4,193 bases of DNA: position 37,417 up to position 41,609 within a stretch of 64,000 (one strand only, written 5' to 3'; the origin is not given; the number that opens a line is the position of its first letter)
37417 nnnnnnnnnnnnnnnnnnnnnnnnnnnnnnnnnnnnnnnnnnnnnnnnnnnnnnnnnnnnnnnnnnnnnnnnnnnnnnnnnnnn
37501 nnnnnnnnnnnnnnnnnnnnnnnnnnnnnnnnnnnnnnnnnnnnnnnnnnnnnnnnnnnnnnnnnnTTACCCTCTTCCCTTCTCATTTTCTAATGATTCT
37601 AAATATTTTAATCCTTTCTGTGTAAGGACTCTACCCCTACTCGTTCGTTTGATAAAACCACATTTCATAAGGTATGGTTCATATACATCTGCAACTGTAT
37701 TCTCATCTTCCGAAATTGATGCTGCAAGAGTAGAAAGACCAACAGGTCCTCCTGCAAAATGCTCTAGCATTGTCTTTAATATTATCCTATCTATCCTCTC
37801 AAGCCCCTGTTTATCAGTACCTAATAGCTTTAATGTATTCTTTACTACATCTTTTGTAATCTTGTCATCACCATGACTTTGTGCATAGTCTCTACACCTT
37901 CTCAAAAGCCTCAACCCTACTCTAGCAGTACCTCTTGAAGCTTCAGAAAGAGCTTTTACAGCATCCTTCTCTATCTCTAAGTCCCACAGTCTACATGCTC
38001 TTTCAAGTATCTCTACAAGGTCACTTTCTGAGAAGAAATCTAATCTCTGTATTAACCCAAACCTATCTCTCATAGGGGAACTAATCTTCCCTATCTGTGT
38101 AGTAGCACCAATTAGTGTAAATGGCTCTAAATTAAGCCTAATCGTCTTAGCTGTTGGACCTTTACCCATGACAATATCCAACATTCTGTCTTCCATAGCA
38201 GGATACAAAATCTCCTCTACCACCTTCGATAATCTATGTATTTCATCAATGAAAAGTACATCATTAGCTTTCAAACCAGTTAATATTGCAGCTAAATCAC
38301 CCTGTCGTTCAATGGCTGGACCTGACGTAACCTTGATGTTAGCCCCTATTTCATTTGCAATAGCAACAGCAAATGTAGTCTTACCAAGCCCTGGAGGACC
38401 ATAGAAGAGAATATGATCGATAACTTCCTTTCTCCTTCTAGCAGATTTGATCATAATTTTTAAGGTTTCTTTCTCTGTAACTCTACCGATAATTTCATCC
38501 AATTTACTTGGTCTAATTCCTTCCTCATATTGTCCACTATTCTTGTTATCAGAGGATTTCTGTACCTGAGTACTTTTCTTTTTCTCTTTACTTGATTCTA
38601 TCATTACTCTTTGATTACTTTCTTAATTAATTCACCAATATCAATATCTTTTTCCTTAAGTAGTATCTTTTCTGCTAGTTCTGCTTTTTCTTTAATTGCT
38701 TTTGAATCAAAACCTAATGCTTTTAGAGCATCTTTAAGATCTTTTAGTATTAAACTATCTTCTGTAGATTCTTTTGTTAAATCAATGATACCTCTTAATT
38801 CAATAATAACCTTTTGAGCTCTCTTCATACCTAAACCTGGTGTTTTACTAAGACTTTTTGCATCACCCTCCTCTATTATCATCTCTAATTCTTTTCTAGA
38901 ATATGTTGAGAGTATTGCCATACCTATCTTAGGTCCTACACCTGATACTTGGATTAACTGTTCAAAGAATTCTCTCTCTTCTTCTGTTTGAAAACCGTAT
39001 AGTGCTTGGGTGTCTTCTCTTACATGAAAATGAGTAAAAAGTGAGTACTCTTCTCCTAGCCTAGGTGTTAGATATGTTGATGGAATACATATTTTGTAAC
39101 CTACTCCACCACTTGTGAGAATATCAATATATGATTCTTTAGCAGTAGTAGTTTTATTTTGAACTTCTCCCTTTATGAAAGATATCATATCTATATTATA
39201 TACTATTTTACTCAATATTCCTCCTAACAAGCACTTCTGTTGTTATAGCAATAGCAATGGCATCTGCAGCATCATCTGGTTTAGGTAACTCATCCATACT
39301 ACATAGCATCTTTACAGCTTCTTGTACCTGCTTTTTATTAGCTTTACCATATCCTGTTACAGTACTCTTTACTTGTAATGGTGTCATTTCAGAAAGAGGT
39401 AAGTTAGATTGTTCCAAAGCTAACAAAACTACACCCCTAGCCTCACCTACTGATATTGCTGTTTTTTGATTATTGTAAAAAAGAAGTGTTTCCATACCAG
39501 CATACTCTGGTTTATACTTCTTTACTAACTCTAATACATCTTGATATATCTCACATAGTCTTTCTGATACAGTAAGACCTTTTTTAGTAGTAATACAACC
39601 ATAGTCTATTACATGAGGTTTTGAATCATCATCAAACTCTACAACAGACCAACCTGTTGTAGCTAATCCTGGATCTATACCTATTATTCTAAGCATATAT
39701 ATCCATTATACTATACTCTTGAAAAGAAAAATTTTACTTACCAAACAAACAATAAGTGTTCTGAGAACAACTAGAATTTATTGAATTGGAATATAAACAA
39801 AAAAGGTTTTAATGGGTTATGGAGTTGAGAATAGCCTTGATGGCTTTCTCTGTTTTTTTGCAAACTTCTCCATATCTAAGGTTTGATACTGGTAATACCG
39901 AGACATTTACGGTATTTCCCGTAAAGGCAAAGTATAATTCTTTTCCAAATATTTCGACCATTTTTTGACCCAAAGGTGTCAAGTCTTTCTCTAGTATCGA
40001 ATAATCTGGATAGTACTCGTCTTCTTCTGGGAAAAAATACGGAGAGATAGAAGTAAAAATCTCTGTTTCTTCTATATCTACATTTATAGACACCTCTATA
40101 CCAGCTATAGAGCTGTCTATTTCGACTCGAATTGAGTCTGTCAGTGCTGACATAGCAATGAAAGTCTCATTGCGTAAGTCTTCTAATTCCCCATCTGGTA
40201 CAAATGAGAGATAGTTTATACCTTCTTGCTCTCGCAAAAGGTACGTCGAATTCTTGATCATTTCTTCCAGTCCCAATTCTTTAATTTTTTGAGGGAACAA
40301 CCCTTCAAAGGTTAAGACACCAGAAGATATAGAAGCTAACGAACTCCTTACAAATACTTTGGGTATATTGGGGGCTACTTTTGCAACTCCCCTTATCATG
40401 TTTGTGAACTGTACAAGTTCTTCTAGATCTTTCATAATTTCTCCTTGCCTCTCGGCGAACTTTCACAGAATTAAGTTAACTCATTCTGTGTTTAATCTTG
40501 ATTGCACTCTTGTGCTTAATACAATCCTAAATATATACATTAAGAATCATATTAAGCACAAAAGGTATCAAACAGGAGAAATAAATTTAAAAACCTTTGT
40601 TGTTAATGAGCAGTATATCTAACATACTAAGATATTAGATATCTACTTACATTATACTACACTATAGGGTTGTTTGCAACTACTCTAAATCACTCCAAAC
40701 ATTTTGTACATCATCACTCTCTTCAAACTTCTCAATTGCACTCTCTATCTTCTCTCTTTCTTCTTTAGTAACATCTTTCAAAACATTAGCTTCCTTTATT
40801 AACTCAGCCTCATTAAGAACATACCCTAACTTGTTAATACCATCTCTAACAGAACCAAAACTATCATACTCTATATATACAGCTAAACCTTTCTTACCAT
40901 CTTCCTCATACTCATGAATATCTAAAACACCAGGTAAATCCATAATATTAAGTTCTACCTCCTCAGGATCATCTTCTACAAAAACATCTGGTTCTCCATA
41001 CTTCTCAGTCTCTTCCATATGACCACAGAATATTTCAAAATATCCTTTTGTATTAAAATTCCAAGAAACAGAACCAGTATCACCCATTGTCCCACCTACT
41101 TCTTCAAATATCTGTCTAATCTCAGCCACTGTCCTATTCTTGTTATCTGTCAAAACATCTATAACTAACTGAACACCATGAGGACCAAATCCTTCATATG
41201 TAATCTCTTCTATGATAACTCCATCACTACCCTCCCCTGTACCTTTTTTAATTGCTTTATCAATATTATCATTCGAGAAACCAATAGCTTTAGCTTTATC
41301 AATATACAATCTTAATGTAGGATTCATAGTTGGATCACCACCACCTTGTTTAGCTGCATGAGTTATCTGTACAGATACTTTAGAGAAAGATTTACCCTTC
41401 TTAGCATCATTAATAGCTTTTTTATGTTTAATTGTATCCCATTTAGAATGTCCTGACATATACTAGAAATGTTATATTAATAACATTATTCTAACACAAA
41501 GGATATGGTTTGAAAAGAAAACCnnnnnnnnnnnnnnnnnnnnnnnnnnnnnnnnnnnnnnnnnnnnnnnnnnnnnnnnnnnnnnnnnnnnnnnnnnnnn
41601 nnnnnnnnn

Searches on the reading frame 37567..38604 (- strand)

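Call 5: search_protein_families(library=pfam, proteins=[window:37567-38604:-], max_evalue=0.01)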
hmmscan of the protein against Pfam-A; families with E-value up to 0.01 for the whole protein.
window:37567-38604:- (345 aa): 20 families
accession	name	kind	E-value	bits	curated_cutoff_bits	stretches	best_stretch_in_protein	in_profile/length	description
PF05496.18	RuvB_N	-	8.2e-73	243.8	27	1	30-188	1-159/159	Holliday junction DNA helicase RuvB P-loop domain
PF05491.19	RuvB_C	-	4.4e-26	91.1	24.7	1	265-336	1-72/72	RuvB C-terminal winged helix domain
PF00004.35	AAA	-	3e-20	73.5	21.2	1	65-187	1-128/131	ATPase family associated with various cellular activities (AAA)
PF17864.7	AAA_lid_4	-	7.2e-19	67.8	27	1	192-264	2-74/74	RuvB AAA lid domain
PF07728.20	AAA_5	-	1.6e-08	35.1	22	1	64-182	1-139/139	AAA domain (dynein-related subfamily)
PF06068.19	TIP49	-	3.5e-07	30.2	23.8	1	26-93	14-81/347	TIP49 P-loop domain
PF00910.28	RNA_helicase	-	2.1e-05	25.4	21.5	1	65-134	1-65/105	RNA helicase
PF22703.2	Cdc6_lid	-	3.1e-05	24.2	27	1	216-256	25-65/68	Cdc6 AAA+ ATPase-type lid domain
PF01078.27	Mg_chelatase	-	5.7e-05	23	20.3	0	37-83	4-43/207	Magnesium chelatase, subunit ChlI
PF16193.11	AAA_assoc_2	-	0.00026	21.6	34.3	1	208-264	4-63/81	AAA C-terminal domain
PF13401.12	AAA_22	-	0.00048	20.9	27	0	64-85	7-28/130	AAA domain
PF13191.12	AAA_16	-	0.00051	21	32.6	1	38-100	2-63/167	AAA ATPase domain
PF13173.12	AAA_14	-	0.00088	19.7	27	1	65-145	5-94/129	AAA domain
PF14947.12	HTH_45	-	0.0016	18.9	25.5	1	307-340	38-71/77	Winged helix-turn-helix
PF00158.32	Sigma54_activat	-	0.0016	18.6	20.2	0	43-85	3-45/168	Sigma-54 interaction domain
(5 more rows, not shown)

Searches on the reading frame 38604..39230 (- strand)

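Call 5: search_protein_families(library=pfam, proteins=[window:38604-39230:-], max_evalue=0.01)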
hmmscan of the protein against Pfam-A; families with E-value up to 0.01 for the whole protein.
window:38604-39230:- (208 aa): 3 families
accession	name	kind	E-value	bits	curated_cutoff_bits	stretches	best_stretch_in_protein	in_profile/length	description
PF01330.27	RuvA_N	-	5e-17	62.2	23.6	1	15-79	1-61/61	RuvA N terminal domain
PF14520.12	HHH_5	-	1.8e-13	51.1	27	1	89-146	1-56/57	Helix-hairpin-helix domain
PF00633.29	HHH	-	0.00082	19.6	24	0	89-108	10-29/30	Helix-hairpin-helix motif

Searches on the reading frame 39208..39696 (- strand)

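Call 5: search_protein_families(library=pfam, proteins=[window:39208-39696:-], max_evalue=0.01)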
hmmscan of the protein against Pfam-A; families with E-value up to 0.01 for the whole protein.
window:39208-39696:- (162 aa): 1 family
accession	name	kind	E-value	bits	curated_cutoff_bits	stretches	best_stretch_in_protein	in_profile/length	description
PF02075.23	RuvC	-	1.5e-43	148.7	22.2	1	4-152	1-147/148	Crossover junction endodeoxyribonuclease RuvC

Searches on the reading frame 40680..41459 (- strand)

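Call 5: search_protein_families(library=pfam, proteins=[window:40680-41459:-], max_evalue=0.01)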
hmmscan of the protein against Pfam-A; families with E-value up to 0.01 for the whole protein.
window:40680-41459:- (259 aa): 2 families
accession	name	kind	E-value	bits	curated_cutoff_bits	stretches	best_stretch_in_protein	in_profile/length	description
PF01709.26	Transcrip_reg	-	1.3e-39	135.9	27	1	84-257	2-159/160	TACO1/YebC second and third domain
PF20772.2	TACO1_YebC_N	-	1.3e-28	99.7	36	1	5-76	1-73/73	TACO1/YebC protein N-terminal domain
